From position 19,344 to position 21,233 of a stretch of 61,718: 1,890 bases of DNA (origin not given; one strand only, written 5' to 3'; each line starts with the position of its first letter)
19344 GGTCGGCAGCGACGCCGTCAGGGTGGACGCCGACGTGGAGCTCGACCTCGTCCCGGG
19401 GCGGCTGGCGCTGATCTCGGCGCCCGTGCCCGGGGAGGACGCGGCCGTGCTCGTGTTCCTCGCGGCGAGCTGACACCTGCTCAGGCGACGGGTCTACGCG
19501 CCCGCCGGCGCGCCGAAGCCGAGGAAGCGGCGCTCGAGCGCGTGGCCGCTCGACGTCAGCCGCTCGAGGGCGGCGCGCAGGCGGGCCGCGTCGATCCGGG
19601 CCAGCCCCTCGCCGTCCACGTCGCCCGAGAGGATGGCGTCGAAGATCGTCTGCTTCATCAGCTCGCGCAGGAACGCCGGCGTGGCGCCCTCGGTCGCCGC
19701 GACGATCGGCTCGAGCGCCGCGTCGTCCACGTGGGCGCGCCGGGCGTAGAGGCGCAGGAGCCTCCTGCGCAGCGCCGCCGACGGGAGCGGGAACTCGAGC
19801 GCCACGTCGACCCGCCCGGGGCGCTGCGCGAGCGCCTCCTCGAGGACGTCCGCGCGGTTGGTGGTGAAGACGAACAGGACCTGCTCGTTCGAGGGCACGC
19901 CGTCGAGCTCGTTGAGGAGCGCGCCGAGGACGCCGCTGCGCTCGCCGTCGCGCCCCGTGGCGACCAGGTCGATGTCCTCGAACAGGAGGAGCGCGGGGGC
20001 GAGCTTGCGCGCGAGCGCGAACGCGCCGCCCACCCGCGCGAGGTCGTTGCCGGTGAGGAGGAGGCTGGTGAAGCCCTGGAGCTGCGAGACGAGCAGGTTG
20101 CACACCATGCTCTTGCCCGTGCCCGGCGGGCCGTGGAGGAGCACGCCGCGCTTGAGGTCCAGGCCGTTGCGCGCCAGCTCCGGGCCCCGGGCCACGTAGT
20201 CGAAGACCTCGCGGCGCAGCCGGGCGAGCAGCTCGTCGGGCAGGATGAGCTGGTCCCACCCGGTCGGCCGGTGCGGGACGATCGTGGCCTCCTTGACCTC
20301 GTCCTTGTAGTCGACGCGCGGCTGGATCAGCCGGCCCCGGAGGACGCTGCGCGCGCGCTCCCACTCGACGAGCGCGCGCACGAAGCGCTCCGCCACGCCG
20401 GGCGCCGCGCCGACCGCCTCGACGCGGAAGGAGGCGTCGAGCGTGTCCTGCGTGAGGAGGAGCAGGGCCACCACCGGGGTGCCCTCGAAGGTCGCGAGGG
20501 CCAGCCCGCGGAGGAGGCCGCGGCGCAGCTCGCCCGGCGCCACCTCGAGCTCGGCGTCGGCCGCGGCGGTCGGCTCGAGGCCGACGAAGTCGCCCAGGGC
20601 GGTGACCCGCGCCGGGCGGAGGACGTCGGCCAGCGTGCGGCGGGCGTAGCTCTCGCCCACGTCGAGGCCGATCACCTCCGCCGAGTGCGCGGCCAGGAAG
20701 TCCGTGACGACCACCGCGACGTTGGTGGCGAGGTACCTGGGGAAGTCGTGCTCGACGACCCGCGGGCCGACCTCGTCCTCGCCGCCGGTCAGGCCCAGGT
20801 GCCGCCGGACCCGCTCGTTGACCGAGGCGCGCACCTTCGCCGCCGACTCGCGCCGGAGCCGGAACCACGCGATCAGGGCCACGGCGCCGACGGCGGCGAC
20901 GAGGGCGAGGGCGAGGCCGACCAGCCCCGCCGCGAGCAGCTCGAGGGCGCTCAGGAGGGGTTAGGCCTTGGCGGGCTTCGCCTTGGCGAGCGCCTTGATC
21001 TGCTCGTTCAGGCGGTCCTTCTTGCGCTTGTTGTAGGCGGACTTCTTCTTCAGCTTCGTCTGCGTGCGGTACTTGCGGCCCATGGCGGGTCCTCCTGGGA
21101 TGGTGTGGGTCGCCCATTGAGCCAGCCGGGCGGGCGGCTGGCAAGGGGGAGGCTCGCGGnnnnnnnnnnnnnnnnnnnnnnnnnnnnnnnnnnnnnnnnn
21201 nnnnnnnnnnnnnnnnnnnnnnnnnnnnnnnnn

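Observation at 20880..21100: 40-aa polybasic mini-ORF with a strong RBS, in frame with and one TAA away from a membrane-anchored AAA+ ATPase that lacks a canonical start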

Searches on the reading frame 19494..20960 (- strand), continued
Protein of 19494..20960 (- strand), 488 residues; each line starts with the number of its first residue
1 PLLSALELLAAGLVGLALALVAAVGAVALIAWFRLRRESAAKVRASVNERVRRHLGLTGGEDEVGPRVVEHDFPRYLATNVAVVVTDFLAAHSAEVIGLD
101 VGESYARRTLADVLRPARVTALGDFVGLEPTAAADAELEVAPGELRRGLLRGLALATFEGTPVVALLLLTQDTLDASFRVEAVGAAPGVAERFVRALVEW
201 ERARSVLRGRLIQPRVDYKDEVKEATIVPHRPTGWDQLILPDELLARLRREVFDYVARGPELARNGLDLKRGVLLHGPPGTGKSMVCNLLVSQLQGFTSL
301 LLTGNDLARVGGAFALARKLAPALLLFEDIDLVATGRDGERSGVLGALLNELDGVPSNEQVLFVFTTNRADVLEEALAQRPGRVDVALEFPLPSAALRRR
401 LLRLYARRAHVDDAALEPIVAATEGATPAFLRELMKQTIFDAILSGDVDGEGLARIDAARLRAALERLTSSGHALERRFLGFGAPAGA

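Call 70: search_solved_structures(query=window:19497-20954:-, max_evalue=1e-10)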
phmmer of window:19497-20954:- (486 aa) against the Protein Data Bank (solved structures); distinct sequences matched with E-value up to 1e-10: 238 (the best 60 are shown).
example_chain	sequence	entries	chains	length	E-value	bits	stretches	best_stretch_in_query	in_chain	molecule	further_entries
9ox9_A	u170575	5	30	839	3.8e-42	147.7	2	231-442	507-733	vesicle-fusing ATPase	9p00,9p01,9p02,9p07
7wub_C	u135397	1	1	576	9.5e-41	143.1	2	229-436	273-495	Transitional endoplasmic reticulum ATPase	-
7wub_D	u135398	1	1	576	9.7e-41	143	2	229-436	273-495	Transitional endoplasmic reticulum ATPase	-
8r0e_A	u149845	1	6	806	1.5e-40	142.5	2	230-436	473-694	Transitional endoplasmic reticulum ATPase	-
7rlb_A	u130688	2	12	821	1.8e-40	142.2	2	230-436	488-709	Transitional endoplasmic reticulum ATPase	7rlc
6oaa_B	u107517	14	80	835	1.9e-40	142.1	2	241-438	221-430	Cell division control protein 48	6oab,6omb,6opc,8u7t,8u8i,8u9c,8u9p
7rlj_A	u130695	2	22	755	1.9e-40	142.1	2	230-436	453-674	Transitional endoplasmic reticulum ATPase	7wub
8dar_A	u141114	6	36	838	1.9e-40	142.1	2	241-438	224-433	Cell division control protein 48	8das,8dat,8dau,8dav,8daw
5c18_A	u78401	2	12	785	1.9e-40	142.1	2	230-437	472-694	Transitional endoplasmic reticulum ATPase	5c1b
8yka_A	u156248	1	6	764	2e-40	142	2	230-436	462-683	Transitional endoplasmic reticulum ATPase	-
6mck_A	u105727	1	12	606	2.1e-40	142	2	229-436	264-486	Transitional endoplasmic reticulum ATPase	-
7y4w_A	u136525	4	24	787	2.2e-40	141.9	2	230-436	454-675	Transitional endoplasmic reticulum ATPase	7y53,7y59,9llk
7rl9_A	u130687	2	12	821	2.3e-40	141.8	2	230-436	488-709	Transitional endoplasmic reticulum ATPase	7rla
7mdm_B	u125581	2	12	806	2.4e-40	141.7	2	230-436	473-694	Transitional endoplasmic reticulum ATPase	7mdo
5c19_A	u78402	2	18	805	2.5e-40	141.7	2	230-436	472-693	Transitional endoplasmic reticulum ATPase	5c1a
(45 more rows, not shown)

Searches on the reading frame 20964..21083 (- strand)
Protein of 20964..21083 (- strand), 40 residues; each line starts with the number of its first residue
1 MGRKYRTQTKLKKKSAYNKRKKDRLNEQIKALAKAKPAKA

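Call 5: search_protein_families(library=pfam, proteins=[window:20964-21083:-], max_evalue=1)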
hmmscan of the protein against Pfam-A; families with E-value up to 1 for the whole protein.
seq(40 aa): 0 families

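Call 6: search_protein_families(library=ncbifam, proteins=[window:20964-21083:-], max_evalue=1)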
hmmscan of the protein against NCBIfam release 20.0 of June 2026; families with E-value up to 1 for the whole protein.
seq(40 aa): 2 families
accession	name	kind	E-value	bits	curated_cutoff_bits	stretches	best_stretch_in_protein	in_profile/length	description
TIGR04168.1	TIGR04168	hypoth_equivalog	0.039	13.3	200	1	5-35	44-74/269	TIGR04168 family protein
TIGR04438.1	small_Trp_rich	hypoth_equivalog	0.31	11.1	36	1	8-33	48-73/76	TIGR04438 family Trp-rich protein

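Call 8: find_homologous_proteins(query=window:20964-21083:-, max_evalue=1)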
Query seq(40 aa) (40 aa): 2 proteins with E <= 1 among 3 candidates.
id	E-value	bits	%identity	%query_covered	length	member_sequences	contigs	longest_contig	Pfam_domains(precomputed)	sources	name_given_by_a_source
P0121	7.8e-13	63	90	100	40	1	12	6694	-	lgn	-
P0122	6.9e-11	57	84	95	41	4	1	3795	-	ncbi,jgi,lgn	jgi:hypothetical protein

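Call 12: find_encoding_contigs(protein=P0121, flank=5000, max_places=10)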
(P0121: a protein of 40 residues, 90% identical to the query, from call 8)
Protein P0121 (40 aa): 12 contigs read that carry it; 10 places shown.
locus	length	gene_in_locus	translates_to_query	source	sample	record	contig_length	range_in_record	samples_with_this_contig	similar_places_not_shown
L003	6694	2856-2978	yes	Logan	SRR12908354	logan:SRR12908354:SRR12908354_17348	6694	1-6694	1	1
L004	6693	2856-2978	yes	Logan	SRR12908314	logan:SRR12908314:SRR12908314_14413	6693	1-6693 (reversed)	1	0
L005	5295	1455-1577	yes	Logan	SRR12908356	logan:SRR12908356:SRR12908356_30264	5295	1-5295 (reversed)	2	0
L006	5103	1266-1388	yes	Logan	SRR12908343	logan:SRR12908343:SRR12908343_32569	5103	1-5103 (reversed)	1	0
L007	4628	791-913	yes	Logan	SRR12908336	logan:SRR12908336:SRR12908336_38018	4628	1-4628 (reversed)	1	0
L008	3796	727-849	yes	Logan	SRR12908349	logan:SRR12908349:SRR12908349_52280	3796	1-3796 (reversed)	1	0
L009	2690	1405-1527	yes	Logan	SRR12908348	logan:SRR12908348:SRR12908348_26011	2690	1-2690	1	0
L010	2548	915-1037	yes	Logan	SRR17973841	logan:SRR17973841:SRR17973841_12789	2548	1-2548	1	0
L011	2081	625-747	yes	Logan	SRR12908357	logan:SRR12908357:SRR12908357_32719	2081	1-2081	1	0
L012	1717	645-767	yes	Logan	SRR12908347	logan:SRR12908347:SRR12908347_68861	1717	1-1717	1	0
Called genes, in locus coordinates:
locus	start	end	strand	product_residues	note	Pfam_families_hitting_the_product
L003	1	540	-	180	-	?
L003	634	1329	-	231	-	PF00814:TsaD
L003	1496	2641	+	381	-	PF01168:Ala_racemase_N, PF00842:Ala_racemase_C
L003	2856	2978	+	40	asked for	-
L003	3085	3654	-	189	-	-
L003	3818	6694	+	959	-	?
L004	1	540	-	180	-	?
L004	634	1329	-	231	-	PF00814:TsaD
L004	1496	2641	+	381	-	PF01168:Ala_racemase_N, PF00842:Ala_racemase_C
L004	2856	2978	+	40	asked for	-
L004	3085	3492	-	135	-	-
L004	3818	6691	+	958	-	?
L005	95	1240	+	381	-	PF01168:Ala_racemase_N, PF00842:Ala_racemase_C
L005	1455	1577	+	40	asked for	-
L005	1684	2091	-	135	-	-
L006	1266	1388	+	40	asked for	-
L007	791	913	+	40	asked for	-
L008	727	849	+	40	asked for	-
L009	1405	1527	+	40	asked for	-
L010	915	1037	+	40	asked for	-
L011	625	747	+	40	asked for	-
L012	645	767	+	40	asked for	-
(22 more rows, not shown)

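Call 13: find_encoding_contigs(protein=P0122, flank=5000, max_places=10)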
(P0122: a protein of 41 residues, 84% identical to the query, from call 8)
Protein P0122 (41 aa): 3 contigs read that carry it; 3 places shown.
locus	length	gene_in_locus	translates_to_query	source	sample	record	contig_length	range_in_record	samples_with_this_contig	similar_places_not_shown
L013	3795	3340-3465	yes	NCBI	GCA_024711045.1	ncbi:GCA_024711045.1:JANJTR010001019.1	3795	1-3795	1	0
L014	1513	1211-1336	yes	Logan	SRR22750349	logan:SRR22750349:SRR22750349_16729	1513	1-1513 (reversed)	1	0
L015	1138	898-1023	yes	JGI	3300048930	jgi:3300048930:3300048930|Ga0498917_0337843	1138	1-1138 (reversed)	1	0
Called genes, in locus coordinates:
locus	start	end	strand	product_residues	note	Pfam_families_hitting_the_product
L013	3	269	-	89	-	?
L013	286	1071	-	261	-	PF00121:TIM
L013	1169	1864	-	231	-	PF00814:TsaD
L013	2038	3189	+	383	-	PF01168:Ala_racemase_N, PF00842:Ala_racemase_C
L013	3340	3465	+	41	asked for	-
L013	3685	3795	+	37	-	?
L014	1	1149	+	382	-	?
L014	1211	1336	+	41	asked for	-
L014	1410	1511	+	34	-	?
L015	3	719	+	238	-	?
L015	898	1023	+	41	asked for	-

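Call 19: find_related_loci(query=A1, collection=genome_contigs, flank=4000)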
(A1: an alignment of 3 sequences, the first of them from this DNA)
Query A1 (40 aa) in genome_contigs; peptide patterns used: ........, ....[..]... (x = any residue, [..] = any of these).
69 stretches matched a pattern; 1 encode a relative of the query (tblastn E <= 1e-3); 1 distinct loci.
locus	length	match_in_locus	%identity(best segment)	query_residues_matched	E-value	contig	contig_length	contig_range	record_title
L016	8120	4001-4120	90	1-40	1e-19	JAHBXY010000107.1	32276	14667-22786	MAG: Planctomycetota bacterium isolate ACE_PLA31 PLA31_107, whole genome shotgun sequence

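Call 24: find_related_loci(query=A1, collection=metagenome_contigs, flank=3000)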
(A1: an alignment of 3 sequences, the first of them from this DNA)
Query A1 (40 aa) in metagenome_contigs; peptide patterns used: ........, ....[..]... (x = any residue, [..] = any of these).
112 stretches matched a pattern; 2 encode a relative of the query (tblastn E <= 1e-3); 2 distinct loci.
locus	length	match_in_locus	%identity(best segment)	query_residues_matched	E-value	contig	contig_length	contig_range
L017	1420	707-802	81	1-32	1e-12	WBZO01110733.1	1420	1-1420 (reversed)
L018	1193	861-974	53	1-38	2e-9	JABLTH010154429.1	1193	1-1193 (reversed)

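Call 26: search_protein_representatives(alignment_id=A1)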
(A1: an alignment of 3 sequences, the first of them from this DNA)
Query: 3 sequences, 40 profile positions. Proteins with E-value up to 0.001 (for the whole library): 4; up to 1e-10: 0; up to 1e-30: 0. The best 4 are listed.
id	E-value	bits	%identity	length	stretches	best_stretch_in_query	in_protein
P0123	1.2e-08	51.1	-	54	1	1-32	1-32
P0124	1.5e-08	50.8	-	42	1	1-39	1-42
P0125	7.6e-07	45.3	-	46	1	1-40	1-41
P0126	6.4e-05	39.1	-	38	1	1-36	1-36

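Call 29: find_homologous_proteins(query=A2, max_evalue=10)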
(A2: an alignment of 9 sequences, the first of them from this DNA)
Query A2 (9 sequences) (40 aa, profile of the alignment): 19 proteins with E <= 10 among 286 candidates.
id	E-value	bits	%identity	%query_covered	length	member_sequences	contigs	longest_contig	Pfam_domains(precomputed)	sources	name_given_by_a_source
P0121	5.6e-17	79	90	100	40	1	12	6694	-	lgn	-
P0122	1.5e-16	78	84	95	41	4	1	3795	-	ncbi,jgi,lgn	jgi:hypothetical protein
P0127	7.6e-16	76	82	95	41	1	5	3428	-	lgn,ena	-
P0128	7.4e-15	73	52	83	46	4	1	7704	-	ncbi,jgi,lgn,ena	-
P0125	9.1e-15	72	52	83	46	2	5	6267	-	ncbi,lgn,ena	-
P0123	1.3e-14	72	68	78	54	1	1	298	-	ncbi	-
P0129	1.6e-14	72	65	95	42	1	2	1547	-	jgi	jgi:hypothetical protein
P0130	1.8e-14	71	68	78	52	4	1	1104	-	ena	-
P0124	4.4e-14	70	63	95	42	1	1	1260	-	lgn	-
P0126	5.0e-14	70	64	90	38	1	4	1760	-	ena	-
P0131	6.0e-14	70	74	98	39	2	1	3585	-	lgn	-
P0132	5.8e-13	67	60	95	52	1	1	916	-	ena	-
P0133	4.3e-12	64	71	78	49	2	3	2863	-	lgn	-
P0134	8.9e-12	63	53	80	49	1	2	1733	-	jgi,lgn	jgi:hypothetical protein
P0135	2.8e-11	61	55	78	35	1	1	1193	-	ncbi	-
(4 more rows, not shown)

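Call 30: find_encoding_contigs(protein=P0128, flank=4000, max_places=3)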
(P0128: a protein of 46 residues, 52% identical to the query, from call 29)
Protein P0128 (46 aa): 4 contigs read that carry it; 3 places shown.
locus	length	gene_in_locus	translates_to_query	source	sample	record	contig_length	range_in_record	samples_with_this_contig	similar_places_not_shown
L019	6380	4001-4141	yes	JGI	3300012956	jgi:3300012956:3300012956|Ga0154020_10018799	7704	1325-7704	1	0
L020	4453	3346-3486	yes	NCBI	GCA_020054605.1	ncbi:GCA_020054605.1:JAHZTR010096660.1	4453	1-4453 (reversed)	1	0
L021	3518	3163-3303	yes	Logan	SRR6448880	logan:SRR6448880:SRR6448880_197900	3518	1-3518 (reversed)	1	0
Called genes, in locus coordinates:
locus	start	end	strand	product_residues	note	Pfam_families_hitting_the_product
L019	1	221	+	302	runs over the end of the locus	PF03781:FGE-sulfatase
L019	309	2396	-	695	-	PF12787:EcsC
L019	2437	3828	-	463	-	PF01704:UDPGP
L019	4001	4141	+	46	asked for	-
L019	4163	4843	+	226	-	PF01502:PRA-CH, PF01503:PRA-PH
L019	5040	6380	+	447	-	?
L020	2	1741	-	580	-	?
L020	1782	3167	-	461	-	PF01704:UDPGP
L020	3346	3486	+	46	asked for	-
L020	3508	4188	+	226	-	PF01502:PRA-CH, PF01503:PRA-PH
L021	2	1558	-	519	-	?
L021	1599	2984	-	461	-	PF01704:UDPGP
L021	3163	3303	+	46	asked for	-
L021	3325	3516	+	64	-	?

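Call 31: find_encoding_contigs(protein=P0125, flank=4000, max_places=3)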
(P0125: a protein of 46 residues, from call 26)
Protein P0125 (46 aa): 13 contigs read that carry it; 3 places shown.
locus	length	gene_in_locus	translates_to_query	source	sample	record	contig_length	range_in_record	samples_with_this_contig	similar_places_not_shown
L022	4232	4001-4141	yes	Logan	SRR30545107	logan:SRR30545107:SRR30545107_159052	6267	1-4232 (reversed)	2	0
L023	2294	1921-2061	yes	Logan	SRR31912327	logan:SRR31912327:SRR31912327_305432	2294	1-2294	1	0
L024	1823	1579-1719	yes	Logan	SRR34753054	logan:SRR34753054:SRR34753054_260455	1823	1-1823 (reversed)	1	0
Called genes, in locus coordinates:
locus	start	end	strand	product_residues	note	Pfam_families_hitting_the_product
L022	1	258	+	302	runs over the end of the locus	PF03781:FGE-sulfatase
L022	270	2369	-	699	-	PF12787:EcsC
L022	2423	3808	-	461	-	PF01704:UDPGP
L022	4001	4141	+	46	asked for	-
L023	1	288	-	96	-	?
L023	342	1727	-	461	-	PF01704:UDPGP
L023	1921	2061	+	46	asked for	-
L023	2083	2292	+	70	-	?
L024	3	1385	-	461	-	PF01704:UDPGP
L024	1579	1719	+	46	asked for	-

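Call 32: find_encoding_contigs(protein=P0131, flank=4000, max_places=3)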
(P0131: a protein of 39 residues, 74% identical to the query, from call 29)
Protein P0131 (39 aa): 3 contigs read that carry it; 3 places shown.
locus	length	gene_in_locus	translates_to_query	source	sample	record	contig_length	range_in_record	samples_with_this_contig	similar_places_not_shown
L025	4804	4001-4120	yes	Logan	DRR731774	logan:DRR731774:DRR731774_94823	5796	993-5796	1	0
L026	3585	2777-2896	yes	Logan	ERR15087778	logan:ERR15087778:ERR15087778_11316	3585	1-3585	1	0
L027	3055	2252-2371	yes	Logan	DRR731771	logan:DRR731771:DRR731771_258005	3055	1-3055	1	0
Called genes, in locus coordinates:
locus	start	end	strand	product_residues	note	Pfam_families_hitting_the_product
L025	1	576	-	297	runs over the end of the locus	PF03755:YicC-like_N, PF08340:YicC-like_C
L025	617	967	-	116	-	PF03840:SecG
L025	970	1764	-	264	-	PF00121:TIM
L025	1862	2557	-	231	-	PF00814:TsaD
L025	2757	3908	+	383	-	PF01168:Ala_racemase_N, PF00842:Ala_racemase_C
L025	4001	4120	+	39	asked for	-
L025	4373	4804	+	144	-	?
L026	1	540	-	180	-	?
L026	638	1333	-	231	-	PF00814:TsaD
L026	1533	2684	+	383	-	PF01168:Ala_racemase_N, PF00842:Ala_racemase_C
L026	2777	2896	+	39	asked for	-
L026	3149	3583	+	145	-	?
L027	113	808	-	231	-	PF00814:TsaD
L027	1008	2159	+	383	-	PF01168:Ala_racemase_N, PF00842:Ala_racemase_C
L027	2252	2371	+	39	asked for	-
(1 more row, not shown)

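Call 33: find_encoding_contigs(protein=P0133, flank=4000, max_places=3)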
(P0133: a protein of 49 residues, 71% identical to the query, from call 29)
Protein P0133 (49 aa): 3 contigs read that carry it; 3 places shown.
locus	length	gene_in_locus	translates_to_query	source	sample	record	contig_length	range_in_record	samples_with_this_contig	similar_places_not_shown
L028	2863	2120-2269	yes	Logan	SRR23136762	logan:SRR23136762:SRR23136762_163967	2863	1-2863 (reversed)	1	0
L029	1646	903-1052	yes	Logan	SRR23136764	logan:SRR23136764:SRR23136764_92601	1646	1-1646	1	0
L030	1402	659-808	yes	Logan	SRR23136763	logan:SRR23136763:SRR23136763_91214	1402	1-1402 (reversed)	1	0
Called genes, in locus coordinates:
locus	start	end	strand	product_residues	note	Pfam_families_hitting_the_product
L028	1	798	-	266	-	?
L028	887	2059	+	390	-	PF01168:Ala_racemase_N, PF00842:Ala_racemase_C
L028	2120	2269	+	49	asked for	-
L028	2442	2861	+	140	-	?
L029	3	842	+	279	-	?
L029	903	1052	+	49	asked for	-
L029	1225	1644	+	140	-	?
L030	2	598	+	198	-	?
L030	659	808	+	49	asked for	-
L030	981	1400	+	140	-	?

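Call 36: search_solved_structures(query=A2, max_evalue=10, show_alignments=3)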
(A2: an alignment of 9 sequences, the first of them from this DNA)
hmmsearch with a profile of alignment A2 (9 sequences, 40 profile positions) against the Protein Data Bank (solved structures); distinct sequences matched with E-value up to 10: 0.

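Call 37: search_protein_families(library=pfam, alignment_id=A2, max_evalue=10)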
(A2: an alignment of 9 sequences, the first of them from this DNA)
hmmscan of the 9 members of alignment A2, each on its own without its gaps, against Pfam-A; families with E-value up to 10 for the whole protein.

A. member 1, seq(40 aa): 0 families

B. families by the number of members that match (of 9 scanned): 1 family
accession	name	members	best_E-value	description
PF10198.14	Ada3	1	0.031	Histone acetyltransferases subunit 3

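Call 48: search_protein_families(library=padloc, proteins=[window:20964-21083:-], max_evalue=0.01)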
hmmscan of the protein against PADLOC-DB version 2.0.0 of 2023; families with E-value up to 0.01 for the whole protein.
window:20964-21083:- (40 aa): 0 families

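Call 54: predict_structure(alignment_id=A4)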
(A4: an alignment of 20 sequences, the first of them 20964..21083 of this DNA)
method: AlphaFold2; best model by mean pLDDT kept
length: 40 residues; sequences in the alignment: 20
mean_pLDDT: 86.4   pTM: 0.47
mean pLDDT of the five models: 86.4, 85.7, 85.1, 84.0, 81.3
residues with pLDDT >= 90: 26; 70-90: 8; 50-70: 5; < 50: 1
segments of 3 or more residues with pLDDT < 50: none
pLDDT, mean of each block of 10 residues (from residue 1): 91 95 92 67
secondary structure, 60 per line:
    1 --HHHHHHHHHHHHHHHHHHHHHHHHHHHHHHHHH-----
elements in order: H3-35

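Call 56: list_cluster_members(proteins=[window:20964-21083:-, P0001, P0122])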
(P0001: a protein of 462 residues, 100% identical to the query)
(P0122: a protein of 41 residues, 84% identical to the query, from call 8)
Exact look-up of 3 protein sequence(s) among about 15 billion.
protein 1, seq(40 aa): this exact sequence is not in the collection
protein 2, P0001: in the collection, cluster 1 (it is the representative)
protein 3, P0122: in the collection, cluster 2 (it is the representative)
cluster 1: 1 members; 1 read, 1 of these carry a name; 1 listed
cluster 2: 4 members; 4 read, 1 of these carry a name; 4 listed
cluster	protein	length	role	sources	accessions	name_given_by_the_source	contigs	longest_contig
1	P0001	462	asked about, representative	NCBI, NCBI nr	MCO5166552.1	MAG: ATP-binding protein [Planctomycetes bacterium] | ATP-binding protein [Planctomycetota bacterium]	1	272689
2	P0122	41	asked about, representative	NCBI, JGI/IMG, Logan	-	hypothetical protein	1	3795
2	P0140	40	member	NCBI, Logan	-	-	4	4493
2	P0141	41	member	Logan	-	-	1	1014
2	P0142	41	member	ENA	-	-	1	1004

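Call 62: search_protein_families(library=ncbifam, alignment_id=A4, max_evalue=10)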
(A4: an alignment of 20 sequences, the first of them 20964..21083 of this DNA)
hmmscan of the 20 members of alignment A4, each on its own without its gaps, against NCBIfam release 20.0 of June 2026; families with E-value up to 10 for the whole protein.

A. member 1, window:20964-21083:- (40 aa): 2 families
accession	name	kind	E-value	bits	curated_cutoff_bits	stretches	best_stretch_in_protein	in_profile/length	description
TIGR04168.1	TIGR04168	hypoth_equivalog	0.039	13.3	200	1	5-35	44-74/269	TIGR04168 family protein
TIGR04438.1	small_Trp_rich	hypoth_equivalog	0.31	11.1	36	1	8-33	48-73/76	TIGR04438 family Trp-rich protein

B. families by the number of members that match (of 20 scanned): 2 families
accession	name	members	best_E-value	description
TIGR04438.1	small_Trp_rich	4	0.16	TIGR04438 family Trp-rich protein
TIGR04168.1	TIGR04168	1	0.039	TIGR04168 family protein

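Call 63: search_protein_families(library=phrogs, alignment_id=A4, max_evalue=1)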
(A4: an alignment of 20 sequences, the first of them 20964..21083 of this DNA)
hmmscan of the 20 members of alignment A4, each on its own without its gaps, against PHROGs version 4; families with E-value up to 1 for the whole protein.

A. member 1, window:20964-21083:- (40 aa): 5 families
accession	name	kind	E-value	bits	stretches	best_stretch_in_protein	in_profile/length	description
phrog_19225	-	unknown function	0.025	15.8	1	3-33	20-49/59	-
phrog_14011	-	unknown function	0.036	14.8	1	4-37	28-61/62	-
phrog_22044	-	unknown function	0.049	15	1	14-39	47-78/84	-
phrog_6188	-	unknown function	0.052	15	1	7-39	89-121/125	-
phrog_1027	-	unknown function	0.47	11.7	1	6-27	54-75/81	-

B. families by the number of members that match (of 20 scanned): 11 families
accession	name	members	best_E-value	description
phrog_22044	-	5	0.049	-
phrog_14011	-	4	0.011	-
phrog_1027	-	4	0.017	-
phrog_19225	-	4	0.025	-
phrog_9957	-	2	0.049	-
phrog_535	-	1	0.021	-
phrog_4578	-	1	0.028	HNH endonuclease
phrog_6188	-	1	0.052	-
phrog_33550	-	1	0.079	-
phrog_26964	-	1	0.16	-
phrog_33730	-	1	0.2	-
